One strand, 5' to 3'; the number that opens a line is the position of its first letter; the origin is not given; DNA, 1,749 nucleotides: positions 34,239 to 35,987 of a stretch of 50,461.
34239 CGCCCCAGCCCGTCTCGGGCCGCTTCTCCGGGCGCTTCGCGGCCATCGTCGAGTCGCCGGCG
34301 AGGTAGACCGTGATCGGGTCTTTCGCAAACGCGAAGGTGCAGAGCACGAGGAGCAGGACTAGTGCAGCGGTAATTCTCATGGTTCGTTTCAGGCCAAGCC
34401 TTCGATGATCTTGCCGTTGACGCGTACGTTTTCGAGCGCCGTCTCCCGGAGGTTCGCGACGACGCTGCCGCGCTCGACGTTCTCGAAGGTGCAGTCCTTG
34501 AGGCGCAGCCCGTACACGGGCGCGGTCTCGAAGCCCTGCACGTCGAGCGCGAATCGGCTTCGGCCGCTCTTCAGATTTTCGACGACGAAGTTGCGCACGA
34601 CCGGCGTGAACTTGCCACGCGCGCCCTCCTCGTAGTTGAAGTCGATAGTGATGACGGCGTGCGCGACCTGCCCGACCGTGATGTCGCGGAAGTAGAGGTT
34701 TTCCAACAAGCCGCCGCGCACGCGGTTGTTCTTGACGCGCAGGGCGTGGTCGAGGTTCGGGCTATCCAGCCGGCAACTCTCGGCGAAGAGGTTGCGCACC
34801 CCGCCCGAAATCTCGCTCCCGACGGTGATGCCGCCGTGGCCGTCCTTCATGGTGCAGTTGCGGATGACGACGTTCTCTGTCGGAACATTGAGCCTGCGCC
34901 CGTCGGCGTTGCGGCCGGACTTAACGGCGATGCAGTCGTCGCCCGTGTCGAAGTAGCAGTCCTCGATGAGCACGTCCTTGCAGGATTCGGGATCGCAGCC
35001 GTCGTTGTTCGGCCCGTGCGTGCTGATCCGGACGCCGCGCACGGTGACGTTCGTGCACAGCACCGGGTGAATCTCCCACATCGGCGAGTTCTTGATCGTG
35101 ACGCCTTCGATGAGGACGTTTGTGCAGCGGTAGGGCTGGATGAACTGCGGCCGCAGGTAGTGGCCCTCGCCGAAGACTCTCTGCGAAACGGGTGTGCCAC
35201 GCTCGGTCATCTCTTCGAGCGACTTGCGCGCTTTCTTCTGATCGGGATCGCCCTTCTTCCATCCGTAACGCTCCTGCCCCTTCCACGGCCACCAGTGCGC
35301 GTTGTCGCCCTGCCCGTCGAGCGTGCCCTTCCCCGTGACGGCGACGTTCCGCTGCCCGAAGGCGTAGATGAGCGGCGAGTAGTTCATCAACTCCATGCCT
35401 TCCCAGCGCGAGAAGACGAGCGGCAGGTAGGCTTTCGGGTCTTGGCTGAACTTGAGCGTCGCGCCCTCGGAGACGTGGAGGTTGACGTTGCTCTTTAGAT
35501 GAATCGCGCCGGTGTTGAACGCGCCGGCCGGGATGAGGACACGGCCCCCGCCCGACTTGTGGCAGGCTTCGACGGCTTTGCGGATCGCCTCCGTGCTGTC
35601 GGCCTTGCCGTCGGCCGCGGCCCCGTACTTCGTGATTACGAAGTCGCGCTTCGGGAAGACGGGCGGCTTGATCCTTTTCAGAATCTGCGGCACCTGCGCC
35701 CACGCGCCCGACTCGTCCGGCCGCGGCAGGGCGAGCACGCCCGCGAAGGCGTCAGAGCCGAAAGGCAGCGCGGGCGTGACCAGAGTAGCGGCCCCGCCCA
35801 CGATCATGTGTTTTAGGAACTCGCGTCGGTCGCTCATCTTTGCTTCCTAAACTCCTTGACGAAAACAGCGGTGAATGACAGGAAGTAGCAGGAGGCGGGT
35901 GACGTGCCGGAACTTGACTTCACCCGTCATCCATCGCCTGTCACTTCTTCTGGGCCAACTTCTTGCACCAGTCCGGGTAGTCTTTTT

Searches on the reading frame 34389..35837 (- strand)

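Call 85: search_protein_families(library=pfam, proteins=[window:34389-35837:-], max_evalue=0.00001)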
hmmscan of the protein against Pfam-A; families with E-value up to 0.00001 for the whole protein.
window:34389-35837:- (482 aa): 3 families
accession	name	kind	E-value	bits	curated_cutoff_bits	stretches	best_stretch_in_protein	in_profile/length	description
PF00295.23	Glyco_hydro_28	-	3.4e-33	115.6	22.9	1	229-408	90-259/324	Glycosyl hydrolases family 28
PF12708.12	Pect-lyase_RHGA_epim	-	1.3e-09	38.6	27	0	68-120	4-58/213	Rhamnogalacturonase A/epimerase, pectate lyase-like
PF13229.12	Beta_helix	-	5.5e-06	26.5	25.9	0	236-341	29-122/158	Right handed beta helix region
